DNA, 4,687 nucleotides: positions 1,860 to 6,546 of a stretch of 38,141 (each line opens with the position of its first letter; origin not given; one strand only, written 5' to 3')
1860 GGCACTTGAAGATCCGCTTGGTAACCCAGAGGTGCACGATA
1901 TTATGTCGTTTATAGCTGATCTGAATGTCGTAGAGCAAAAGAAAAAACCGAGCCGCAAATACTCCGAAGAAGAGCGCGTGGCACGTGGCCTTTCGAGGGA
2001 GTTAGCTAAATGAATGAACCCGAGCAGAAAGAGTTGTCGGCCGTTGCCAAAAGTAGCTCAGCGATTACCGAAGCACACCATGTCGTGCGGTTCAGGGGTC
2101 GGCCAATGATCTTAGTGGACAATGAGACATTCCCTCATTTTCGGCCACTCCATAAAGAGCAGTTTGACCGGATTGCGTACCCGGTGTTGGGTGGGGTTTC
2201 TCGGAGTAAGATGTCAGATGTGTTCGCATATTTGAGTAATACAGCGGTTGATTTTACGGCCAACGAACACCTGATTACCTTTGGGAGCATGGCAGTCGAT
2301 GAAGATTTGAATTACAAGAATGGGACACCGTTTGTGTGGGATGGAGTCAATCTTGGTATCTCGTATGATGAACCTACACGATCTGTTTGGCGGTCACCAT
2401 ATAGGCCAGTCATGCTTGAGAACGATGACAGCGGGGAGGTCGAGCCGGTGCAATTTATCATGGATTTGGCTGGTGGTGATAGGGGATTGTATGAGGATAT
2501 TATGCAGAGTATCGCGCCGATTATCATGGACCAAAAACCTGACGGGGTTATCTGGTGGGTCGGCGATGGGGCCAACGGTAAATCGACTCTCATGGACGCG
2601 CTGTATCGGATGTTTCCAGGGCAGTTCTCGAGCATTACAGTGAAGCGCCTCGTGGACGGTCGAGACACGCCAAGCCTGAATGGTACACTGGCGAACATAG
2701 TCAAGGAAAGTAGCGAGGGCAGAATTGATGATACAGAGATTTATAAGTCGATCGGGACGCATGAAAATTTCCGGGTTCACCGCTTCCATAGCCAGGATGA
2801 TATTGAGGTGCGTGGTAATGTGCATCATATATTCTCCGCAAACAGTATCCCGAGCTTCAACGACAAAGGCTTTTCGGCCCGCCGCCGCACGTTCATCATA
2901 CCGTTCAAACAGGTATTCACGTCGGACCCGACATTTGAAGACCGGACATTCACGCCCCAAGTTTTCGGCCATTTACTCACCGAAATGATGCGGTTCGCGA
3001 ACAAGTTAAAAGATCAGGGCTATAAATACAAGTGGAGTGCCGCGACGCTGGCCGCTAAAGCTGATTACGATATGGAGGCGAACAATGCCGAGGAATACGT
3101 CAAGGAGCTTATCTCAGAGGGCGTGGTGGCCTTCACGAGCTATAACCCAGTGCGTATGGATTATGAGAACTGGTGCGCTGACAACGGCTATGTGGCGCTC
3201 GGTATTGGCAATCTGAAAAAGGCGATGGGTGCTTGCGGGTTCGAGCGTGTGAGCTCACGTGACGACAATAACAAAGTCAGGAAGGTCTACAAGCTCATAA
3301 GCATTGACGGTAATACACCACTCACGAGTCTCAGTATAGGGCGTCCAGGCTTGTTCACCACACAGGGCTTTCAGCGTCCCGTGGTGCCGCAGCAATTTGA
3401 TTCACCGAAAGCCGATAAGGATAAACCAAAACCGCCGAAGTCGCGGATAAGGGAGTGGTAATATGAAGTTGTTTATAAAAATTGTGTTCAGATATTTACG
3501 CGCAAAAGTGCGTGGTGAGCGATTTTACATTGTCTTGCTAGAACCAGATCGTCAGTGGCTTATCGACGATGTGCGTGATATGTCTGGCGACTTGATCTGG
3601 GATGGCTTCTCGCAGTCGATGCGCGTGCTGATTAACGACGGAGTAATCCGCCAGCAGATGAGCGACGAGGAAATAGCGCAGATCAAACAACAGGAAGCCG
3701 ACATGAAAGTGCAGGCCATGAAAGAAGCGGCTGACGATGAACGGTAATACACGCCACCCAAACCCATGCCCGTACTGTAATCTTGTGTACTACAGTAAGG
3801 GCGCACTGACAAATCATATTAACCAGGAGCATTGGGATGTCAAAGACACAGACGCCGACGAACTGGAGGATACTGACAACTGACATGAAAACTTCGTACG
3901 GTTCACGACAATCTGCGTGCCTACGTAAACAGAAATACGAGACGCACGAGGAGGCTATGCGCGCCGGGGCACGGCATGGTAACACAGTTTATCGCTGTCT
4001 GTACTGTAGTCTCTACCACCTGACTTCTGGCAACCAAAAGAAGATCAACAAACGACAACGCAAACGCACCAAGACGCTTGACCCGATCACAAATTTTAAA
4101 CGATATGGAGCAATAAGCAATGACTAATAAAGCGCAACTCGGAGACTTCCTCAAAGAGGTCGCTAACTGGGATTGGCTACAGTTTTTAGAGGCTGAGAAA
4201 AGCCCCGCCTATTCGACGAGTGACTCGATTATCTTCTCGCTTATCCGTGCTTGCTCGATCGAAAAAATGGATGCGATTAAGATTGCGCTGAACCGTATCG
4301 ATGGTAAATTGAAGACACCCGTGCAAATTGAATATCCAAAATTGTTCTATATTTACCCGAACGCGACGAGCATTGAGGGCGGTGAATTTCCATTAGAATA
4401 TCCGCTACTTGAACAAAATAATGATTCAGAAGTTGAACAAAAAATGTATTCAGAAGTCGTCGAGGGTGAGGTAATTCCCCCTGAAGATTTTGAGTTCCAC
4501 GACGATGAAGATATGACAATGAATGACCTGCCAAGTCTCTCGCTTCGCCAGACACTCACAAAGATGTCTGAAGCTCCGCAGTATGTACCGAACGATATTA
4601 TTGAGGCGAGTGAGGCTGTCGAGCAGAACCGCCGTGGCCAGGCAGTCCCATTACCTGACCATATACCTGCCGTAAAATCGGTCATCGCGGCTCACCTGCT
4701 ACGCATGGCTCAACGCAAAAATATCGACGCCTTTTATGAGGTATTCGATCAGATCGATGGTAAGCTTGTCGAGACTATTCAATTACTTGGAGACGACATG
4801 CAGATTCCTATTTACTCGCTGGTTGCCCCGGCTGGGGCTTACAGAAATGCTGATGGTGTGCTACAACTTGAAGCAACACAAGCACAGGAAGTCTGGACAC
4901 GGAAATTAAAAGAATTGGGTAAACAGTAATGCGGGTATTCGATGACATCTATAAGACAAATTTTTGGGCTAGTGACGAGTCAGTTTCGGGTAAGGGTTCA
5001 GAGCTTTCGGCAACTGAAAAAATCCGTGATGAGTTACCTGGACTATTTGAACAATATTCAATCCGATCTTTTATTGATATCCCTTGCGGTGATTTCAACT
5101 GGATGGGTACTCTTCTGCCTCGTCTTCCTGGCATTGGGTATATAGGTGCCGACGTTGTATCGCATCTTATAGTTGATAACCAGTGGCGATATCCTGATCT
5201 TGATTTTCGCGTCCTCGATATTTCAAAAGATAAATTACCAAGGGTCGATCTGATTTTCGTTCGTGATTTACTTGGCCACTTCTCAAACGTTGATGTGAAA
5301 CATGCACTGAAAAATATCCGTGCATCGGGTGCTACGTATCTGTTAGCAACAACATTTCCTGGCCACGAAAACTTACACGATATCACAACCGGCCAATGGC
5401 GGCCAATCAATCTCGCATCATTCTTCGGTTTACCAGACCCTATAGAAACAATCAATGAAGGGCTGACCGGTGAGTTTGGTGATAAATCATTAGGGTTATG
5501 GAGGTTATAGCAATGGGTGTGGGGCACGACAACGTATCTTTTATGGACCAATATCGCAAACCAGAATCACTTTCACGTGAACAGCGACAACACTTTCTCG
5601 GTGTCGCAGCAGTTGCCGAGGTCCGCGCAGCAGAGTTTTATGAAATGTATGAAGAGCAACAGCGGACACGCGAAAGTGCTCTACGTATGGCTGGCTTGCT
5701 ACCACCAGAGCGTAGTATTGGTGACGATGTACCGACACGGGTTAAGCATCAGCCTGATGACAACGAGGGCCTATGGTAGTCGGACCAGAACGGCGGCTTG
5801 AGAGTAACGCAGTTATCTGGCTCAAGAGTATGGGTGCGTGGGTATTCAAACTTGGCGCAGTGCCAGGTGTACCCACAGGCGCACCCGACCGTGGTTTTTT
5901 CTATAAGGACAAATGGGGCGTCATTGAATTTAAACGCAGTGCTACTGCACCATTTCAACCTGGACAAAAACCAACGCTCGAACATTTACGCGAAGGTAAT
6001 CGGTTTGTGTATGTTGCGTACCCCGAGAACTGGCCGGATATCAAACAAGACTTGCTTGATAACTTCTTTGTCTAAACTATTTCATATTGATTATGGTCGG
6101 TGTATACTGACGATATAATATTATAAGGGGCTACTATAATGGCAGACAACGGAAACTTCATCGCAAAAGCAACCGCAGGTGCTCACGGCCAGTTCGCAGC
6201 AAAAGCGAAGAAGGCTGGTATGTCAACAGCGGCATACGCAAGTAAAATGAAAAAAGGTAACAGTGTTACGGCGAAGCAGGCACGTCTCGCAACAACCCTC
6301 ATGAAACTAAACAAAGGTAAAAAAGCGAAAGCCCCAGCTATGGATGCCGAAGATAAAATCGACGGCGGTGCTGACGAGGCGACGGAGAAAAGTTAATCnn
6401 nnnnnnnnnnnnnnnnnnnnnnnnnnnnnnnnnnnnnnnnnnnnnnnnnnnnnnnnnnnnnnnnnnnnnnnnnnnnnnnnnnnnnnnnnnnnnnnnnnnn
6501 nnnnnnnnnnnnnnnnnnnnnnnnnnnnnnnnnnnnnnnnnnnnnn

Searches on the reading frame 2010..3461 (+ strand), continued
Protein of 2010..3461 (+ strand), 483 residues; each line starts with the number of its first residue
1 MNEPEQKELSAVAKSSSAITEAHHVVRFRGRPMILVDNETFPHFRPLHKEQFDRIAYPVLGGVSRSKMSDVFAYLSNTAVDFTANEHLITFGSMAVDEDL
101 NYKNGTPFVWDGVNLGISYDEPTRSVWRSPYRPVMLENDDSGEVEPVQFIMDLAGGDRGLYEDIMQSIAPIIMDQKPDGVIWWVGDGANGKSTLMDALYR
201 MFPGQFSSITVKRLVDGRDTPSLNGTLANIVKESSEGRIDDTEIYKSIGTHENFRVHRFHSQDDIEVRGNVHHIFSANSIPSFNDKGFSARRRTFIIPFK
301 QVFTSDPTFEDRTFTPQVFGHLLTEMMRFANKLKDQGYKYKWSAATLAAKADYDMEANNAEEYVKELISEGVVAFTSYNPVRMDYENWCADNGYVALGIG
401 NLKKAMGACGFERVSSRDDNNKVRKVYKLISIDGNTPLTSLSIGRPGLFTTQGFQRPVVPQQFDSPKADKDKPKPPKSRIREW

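Call 55: find_encoding_contigs(protein=P0080, flank=10000, max_places=1)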
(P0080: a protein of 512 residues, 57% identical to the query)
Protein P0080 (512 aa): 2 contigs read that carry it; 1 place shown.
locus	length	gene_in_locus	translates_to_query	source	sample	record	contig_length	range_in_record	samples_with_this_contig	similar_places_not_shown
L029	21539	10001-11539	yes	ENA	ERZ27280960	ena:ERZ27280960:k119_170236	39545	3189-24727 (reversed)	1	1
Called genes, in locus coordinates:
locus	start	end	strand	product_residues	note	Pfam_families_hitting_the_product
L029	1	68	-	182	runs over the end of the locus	-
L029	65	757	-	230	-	PF09588:YqaJ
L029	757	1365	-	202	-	-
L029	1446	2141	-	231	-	PF13479:AAA_24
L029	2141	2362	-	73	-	-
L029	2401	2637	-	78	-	-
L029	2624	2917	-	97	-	-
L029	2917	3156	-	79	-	-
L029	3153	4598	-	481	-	PF04851:ResIII (weak), PF00271:Helicase_C (weak)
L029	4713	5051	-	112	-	-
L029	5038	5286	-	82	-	-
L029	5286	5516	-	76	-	-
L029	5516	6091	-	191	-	-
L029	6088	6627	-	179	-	-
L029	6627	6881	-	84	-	-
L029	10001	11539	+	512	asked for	PF19263:DUF5906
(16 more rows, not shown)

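Call 88: predict_structure(alignment_id=A5)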
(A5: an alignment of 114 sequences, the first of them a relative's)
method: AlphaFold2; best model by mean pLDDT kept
length: 483 residues; sequences in the alignment: 114
mean_pLDDT: 90.1   pTM: 0.83
mean pLDDT of the five models: 90.1, 88.4, 87.8, 87.8, 87.7
residues with pLDDT >= 90: 354; 70-90: 94; 50-70: 17; < 50: 18
segments of 3 or more residues with pLDDT < 50: 464-474, 479-483
pLDDT, mean of each block of 10 residues (from residue 1): 78 97 95 90 94 97 97 98 97 93 91 98 96 95 96 97 98 97 90 96 95 88 93 75 87 88 90 93 71 92 93 96 98 98 94 83 94 97 95 86 92 93 95 93 92 85 49 49 37
secondary structure, 60 per line:
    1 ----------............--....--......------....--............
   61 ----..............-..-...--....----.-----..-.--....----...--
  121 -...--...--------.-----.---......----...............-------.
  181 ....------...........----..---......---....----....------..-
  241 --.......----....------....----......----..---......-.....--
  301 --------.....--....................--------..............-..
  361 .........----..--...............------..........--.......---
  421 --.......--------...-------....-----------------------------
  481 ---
elements in order: H11-22 E25-28 E31-36 E43-46 H49-60 H65-78 E88-91 E108-111 E116-118 E127-129 H148-153 H158-172 E180-184 H191-201 H211-216 H220-223 E228-231 H243-249 E254-257 E264-267 E272-277 H287-292 E294-298 H309-313 H316-335 H344-357 H359-369 H378-392 H399-408 E411-417 E423-429 E438-440 E448-451

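Call 90: fold_search(model_id=the predicted structure, library=pdb)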
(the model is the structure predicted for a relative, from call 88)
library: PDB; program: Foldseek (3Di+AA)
matches with E <= 10: 990; with E <= 0.001: 192
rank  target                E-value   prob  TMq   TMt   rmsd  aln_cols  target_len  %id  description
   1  7ola_C                1.1e-16  1.00  0.55  0.61   7.5       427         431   18  Structure of Primase-Helicase in SaPI5 (released 2022-07-13)
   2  7ola_B                3.5e-16  1.00  0.55  0.58   8.6       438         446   18  Structure of Primase-Helicase in SaPI5 (released 2022-07-13)
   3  7ola_A                1.0e-15  1.00  0.54  0.58   6.9       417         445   19  Structure of Primase-Helicase in SaPI5 (released 2022-07-13)
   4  7om0_A                3.7e-15  1.00  0.55  0.59   7.0       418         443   19  Structure of Primase-Helicase in SaPI5 (released 2022-07-13)
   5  7om0_D                4.6e-15  1.00  0.54  0.58   7.8       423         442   19  Structure of Primase-Helicase in SaPI5 (released 2022-07-13)
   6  7ola_D                8.6e-15  1.00  0.52  0.65   5.6       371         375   18  Structure of Primase-Helicase in SaPI5 (released 2022-07-13)
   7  8iqi_C                4.7e-14  1.00  0.50  0.29  13.5       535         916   12  Structure of Full-Length AsfvPrimPol in Complex-Form (released 2023-07-26)
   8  7ola_F                1.2e-13  1.00  0.42  0.55   7.8       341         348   21  Structure of Primase-Helicase in SaPI5 (released 2022-07-13)
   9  8ww7_H                1.8e-13  1.00  0.51  0.30  13.4       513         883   13  Structure of AMPPNP-Form AsfvPrimPol Dodecamer (released 2025-04-30)
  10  8iqi_B                3.6e-13  1.00  0.49  0.28  14.2       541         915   12  Structure of Full-Length AsfvPrimPol in Complex-Form (released 2023-07-26)
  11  8ww6_E                4.7e-13  1.00  0.51  0.40  11.4       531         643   12  Structure of ATP-rs-Form AsfvPrimPol Hexamer (released 2025-04-30)
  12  8iqi_A                7.0e-13  1.00  0.45  0.27  14.9       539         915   13  Structure of Full-Length AsfvPrimPol in Complex-Form (released 2023-07-26)
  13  8wvz_D                8.8e-13  1.00  0.53  0.42  16.0       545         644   12  Structure of ADP-Form AsfvPrimPol Hexamer (released 2024-10-30)
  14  8wvz_E                1.2e-12  1.00  0.53  0.32   9.5       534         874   12  Structure of ADP-Form AsfvPrimPol Hexamer (released 2024-10-30)
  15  8wvz_A                2.0e-12  1.00  0.52  0.41  11.5       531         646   12  Structure of ADP-Form AsfvPrimPol Hexamer (released 2024-10-30)
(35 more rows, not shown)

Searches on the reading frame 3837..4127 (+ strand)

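Call 6: search_protein_families(library=pfam, proteins=[window:3837-4127:+], max_evalue=0.01)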
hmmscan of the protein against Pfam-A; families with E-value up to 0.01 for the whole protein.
window:3837-4127:+ (96 aa): 0 families

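Call 27: search_protein_families(library=phrogs, proteins=[window:3837-4127:+], max_evalue=0.001)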
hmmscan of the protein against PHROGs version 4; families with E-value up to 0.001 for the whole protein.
window:3837-4127:+ (96 aa): 1 family
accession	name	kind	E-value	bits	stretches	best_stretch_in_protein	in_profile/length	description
phrog_3424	-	unknown function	0.00086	20.4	0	10-80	6-79/95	-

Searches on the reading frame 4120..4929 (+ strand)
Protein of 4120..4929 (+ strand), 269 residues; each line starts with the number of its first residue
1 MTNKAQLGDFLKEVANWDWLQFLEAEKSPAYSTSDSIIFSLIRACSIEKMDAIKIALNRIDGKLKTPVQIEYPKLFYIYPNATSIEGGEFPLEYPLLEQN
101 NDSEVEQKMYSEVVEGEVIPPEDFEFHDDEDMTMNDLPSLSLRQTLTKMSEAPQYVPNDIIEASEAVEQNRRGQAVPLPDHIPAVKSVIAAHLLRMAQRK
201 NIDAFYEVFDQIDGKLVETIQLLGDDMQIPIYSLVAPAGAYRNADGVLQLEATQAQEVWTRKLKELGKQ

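Call 6: search_protein_families(library=pfam, proteins=[window:4120-4929:+], max_evalue=0.01)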
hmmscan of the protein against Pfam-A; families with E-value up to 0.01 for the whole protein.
window:4120-4929:+ (269 aa): 0 families

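Call 27: search_protein_families(library=phrogs, proteins=[window:4120-4929:+], max_evalue=0.001)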
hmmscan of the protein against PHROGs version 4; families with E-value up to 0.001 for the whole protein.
window:4120-4929:+ (269 aa): 0 families

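Call 37: search_protein_families(library=ncbifam, proteins=[window:4120-4929:+], max_evalue=0.01)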
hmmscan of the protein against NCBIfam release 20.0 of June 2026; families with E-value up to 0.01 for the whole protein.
window:4120-4929:+ (269 aa): 0 families

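Call 42: search_solved_structures(query=A4, max_evalue=5)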
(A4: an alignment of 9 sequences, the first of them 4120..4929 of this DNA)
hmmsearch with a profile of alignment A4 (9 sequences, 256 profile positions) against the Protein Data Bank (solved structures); distinct sequences matched with E-value up to 5: 0.

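Call 93: find_homologous_proteins(query=window:4120-4929:+, max_evalue=1e-10)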
Query window:4120-4929:+ (269 aa): 343 proteins with E <= 1e-10 among 1440 candidates; the best 120 are listed.
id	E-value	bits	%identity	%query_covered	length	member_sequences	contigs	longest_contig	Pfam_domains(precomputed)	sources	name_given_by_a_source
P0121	7.0e-174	594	100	100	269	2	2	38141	-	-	-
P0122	3.8e-156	536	89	100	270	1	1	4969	-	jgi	jgi:hypothetical protein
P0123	3.0e-106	372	67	99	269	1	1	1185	-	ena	-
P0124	2.6e-105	369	64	99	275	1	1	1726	-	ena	-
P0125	6.5e-102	358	64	99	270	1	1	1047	-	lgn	-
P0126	8.7e-94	332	60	100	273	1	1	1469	-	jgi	jgi:hypothetical protein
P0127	3.4e-93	330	62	99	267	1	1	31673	-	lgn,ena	-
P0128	2.5e-82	294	54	99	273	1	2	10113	-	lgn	-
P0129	1.0e-81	292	55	97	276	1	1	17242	-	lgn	-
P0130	4.4e-81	290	55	96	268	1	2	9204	-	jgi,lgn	jgi:hypothetical protein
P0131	1.8e-80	288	55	98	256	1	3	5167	-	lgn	-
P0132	3.1e-78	281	53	97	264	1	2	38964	-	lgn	-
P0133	3.5e-78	281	51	100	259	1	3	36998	-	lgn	-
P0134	5.4e-78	280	54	96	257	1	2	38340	-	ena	-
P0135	1.4e-77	279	53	96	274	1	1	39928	-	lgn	-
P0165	1.1e-73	266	50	96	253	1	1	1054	-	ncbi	-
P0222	2.0e-70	255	51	98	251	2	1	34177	-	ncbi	-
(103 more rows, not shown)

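Call 95: list_cluster_members(proteins=[P0222, P0165])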
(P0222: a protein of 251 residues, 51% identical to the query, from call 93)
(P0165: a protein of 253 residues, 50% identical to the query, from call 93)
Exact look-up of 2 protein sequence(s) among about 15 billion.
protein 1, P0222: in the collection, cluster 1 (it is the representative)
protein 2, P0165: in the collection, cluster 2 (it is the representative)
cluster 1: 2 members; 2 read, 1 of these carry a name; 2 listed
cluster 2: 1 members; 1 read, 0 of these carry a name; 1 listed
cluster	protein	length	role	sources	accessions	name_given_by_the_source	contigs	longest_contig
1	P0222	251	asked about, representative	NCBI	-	-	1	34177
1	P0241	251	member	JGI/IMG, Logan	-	hypothetical protein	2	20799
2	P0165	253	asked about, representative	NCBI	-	-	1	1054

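Call 97: find_encoding_contigs(protein=P0222, flank=10000, max_places=3)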
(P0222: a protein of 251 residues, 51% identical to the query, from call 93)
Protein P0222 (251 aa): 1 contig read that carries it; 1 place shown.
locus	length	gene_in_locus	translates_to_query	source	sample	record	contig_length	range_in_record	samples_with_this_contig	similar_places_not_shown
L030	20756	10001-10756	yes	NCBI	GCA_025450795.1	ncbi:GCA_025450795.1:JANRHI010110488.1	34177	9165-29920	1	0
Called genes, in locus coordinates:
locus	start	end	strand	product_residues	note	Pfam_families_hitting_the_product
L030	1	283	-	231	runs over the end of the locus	PF13479:AAA_24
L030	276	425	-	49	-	-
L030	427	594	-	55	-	-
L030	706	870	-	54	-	-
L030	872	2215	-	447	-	PF04851:ResIII (weak), PF00176:SNF2-rel_dom (faint), PF00271:Helicase_C (weak)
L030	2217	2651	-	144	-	-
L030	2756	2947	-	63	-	-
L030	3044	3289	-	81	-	-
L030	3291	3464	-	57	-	-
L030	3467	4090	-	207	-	-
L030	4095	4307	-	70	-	-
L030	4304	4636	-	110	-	-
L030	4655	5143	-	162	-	-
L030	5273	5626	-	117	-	-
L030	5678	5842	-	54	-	-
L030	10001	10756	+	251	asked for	-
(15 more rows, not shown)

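Call 101: predict_structure(alignment_id=A7)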
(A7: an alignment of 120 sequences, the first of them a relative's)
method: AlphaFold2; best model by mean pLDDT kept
length: 269 residues; sequences in the alignment: 120
mean_pLDDT: 77.2   pTM: 0.60
mean pLDDT of the five models: 77.2, 76.8, 76.5, 76.1, 75.7
residues with pLDDT >= 90: 105; 70-90: 69; 50-70: 65; < 50: 30
segments of 3 or more residues with pLDDT < 50: 98-100, 106-111, 123-132, 219-223
pLDDT, mean of each block of 10 residues (from residue 1): 65 92 97 92 94 87 59 84 83 51 49 54 45 58 80 92 97 97 94 89 66 57 69 91 92 73 76
secondary structure, 60 per line:
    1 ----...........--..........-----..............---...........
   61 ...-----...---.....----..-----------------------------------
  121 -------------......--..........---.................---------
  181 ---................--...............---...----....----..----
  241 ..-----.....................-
elements in order: H5-15 H19-27 H33-46 H50-63 E69-71 E75-79 H134-139 H142-151 H155-171 H185-199 H202-216 E220-222 E227-230 E248-251 H252-268

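Call 107: fold_search(model_id=the predicted structure, library=pdb)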
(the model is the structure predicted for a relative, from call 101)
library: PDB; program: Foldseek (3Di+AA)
matches with E <= 10: 63; with E <= 0.001: 0
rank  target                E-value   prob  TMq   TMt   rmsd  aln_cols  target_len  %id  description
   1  9kme_A                1.2e+00  0.04  0.13  0.14  21.3       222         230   12  Crystal structure of soluble bacteriorhodopsin NeuroBR_A (released 2025-06-04)
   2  7bg0_E                2.9e+00  0.02  0.12  0.09  26.0       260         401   10  Fusion of MBP and the backbone of the long-acting amylin analog AM833. (released 2021-08-04)
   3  1c8s                  3.0e+00  0.02  0.12  0.15  19.6       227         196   12  BACTERIORHODOPSIN D96N LATE M STATE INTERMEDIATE (released 1999-10-20)
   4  4tqu_S                3.0e+00  0.01  0.07  0.05  18.0       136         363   10  Crystal structure of a bacterial ABC transporter involved in the import of the acidic polysaccharide alginate (released 2015-07-22)
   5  6wtp                  3.4e+00  0.02  0.08  0.08  12.8        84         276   14  Human JAK2 JH1 domain in complex with PROTAC-intermediate linker handle 3 (released 2021-05-05)
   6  6pz1_A                3.6e+00  0.08  0.22  0.17  18.5       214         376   12  Crystal Structure of human Indoleamine 2,3-Dioxygenase 1 in complex with PF-06840003 in Active Site and Si site (released 2020-01-01)
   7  9l5s_Y                3.6e+00  0.02  0.09  0.03  15.0       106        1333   16  Cryo-EM structure of the thermophile spliceosome (state B*Q1) (released 2025-03-12)
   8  7xge_E                4.0e+00  0.03  0.13  0.20  15.6       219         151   10  Crystal structure of MCL-1 in complex with computationally designed inhibitor protein (released 2022-07-20)
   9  9hcn                  4.3e+00  0.02  0.13  0.16  22.5       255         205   11  Crystal structure of human TRF1 TRFH domain in complex with compound 46 (released 2025-11-19)
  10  7xgg_A                4.8e+00  0.03  0.15  0.21  16.0       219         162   10  Crystal structure of BCL-xL in complex with computationally designed inhibitor protein (released 2022-07-20)
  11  7ae6_A                4.8e+00  0.02  0.14  0.19  18.7       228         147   11  Crystal structure of di-AMPylated HEPN(R102A) toxin (released 2020-12-30)
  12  1vke_F                5.0e+00  0.28  0.12  0.33   4.5        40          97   12  Crystal structure of carboxymuconolactone decarboxylase family protein possibly involved in antioxidative response (TM (released 2004-06-08)
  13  1p8c_B                5.0e+00  0.21  0.12  0.27   4.6        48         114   12  Crystal structure of TM1620 (APC4843) from Thermotoga maritima (released 2003-09-23)
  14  2ijc_I                5.0e+00  0.02  0.14  0.22  18.4       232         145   12  Structure of a Conserved Protein of Unknown Function PA0269 from Pseudomonas aeruginosa (released 2006-12-26)
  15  1l7c_A                5.3e+00  0.03  0.12  0.13  16.1       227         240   10  alpha-catenin fragment, residues 385-651 (released 2002-06-19)
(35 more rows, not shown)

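Call 109: find_encoding_contigs(protein=P0122, flank=5000, max_places=2)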
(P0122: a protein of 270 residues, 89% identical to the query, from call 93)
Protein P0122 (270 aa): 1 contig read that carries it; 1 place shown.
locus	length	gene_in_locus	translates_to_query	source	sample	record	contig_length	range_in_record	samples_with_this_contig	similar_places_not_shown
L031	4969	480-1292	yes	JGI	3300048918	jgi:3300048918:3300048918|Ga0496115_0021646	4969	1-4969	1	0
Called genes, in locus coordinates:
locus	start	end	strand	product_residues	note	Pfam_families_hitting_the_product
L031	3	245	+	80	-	?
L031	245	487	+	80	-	-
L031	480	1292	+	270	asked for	-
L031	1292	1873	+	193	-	-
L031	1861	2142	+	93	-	-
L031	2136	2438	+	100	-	-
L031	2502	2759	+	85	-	-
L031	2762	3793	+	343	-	-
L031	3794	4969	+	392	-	?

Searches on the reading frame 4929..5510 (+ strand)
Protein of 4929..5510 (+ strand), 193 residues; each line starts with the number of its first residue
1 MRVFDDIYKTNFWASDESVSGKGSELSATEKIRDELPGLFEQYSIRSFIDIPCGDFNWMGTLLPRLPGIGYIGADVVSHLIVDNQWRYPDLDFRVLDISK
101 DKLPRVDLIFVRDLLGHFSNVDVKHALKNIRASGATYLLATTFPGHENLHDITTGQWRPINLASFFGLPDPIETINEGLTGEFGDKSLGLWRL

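Call 6: search_protein_families(library=pfam, proteins=[window:4929-5510:+], max_evalue=0.01)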
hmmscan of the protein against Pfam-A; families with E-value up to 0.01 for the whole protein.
window:4929-5510:+ (193 aa): 1 family
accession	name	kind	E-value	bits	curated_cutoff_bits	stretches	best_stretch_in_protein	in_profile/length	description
PF08242.18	Methyltransf_12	-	4.3e-05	24.6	30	1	50-132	2-90/98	Methyltransferase domain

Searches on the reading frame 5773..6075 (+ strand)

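Call 27: search_protein_families(library=phrogs, proteins=[window:5773-6075:+], max_evalue=0.001)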
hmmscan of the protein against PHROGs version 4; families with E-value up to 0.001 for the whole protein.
window:5773-6075:+ (100 aa): 2 families
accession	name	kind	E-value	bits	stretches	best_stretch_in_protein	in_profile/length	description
phrog_93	-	DNA, RNA and nucleotide metabolism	5.5e-09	36.2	1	4-85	352-431/613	endonuclease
phrog_824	-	unknown function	0.00029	21.8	1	32-83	109-162/265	-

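Call 37: search_protein_families(library=ncbifam, proteins=[window:5773-6075:+], max_evalue=0.01)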
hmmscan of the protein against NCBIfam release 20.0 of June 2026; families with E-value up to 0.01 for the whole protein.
window:5773-6075:+ (100 aa): 0 families

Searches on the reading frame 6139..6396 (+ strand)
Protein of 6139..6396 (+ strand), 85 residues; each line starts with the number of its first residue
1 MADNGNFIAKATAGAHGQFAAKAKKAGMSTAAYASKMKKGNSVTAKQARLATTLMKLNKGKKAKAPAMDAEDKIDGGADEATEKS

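Call 27: search_protein_families(library=phrogs, proteins=[window:6139-6396:+], max_evalue=0.001)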
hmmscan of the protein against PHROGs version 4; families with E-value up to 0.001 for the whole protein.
window:6139-6396:+ (85 aa): 1 family
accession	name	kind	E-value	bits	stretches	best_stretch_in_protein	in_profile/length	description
phrog_20603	-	unknown function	3e-07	31.5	1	8-59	4-58/59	-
